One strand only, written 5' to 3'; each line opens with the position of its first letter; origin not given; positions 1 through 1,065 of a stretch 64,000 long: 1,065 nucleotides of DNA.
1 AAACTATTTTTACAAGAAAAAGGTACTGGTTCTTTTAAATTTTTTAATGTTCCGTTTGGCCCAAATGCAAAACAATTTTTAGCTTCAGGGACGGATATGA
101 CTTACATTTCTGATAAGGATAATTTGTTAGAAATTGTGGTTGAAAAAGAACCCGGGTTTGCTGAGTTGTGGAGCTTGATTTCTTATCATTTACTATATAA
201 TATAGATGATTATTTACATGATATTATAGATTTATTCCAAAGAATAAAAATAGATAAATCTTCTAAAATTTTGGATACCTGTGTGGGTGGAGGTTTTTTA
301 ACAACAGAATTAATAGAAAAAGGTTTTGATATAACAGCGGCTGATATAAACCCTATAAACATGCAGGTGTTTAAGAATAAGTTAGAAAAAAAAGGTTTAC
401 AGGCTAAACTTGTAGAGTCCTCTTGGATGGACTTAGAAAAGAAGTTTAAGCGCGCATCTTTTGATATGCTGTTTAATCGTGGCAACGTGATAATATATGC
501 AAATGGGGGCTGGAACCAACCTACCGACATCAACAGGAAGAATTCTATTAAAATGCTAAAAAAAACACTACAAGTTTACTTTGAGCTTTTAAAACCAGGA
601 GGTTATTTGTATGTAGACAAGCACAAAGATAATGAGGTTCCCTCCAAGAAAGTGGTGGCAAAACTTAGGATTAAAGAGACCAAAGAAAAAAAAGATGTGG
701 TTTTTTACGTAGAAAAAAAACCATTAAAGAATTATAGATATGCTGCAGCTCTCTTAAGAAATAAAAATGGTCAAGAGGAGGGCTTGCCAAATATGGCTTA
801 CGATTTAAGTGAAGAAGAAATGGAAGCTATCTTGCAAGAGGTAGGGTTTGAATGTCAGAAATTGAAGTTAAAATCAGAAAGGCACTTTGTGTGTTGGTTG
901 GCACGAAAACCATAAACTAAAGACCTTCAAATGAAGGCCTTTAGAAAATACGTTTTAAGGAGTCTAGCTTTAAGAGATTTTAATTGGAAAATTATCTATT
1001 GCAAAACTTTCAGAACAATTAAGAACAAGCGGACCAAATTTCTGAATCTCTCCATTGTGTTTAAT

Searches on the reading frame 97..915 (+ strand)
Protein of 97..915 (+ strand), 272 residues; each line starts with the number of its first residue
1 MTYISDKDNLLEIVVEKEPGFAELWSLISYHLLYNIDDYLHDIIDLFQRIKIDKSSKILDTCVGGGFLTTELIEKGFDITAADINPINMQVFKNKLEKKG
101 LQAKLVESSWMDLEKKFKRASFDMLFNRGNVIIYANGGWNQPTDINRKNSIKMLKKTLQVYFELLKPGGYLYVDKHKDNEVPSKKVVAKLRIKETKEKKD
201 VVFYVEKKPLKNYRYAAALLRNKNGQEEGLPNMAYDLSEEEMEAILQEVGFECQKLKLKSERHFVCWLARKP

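Call 38: search_protein_families(library=pfam, proteins=[window:97-915:+], max_evalue=0.001)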
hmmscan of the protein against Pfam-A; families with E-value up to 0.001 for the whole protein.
window:97-915:+ (272 aa): 7 families
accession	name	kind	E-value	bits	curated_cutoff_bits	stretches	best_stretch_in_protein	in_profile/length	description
PF13847.12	Methyltransf_31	-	7.8e-12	45.5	27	1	52-191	1-127/145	Methyltransferase domain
PF13649.12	Methyltransf_25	-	1.4e-08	35.7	27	1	58-130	1-73/97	Methyltransferase domain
PF13489.12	Methyltransf_23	-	1.1e-06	29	27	1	42-254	8-162/164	Methyltransferase domain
PF08241.18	Methyltransf_11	-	1.3e-06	29.4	21.2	1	59-172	1-94/95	Methyltransferase domain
PF01209.24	Ubie_methyltran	-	2.9e-05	24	20.1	0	53-124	46-119/233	ubiE/COQ5 methyltransferase family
PF05175.20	MTS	-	0.00036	20.7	23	1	46-125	23-102/170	Methyltransferase small domain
PF02086.21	MethyltransfD12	-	0.00069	19.9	22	1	50-225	19-175/253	D12 class N6 adenine-specific DNA methyltransferase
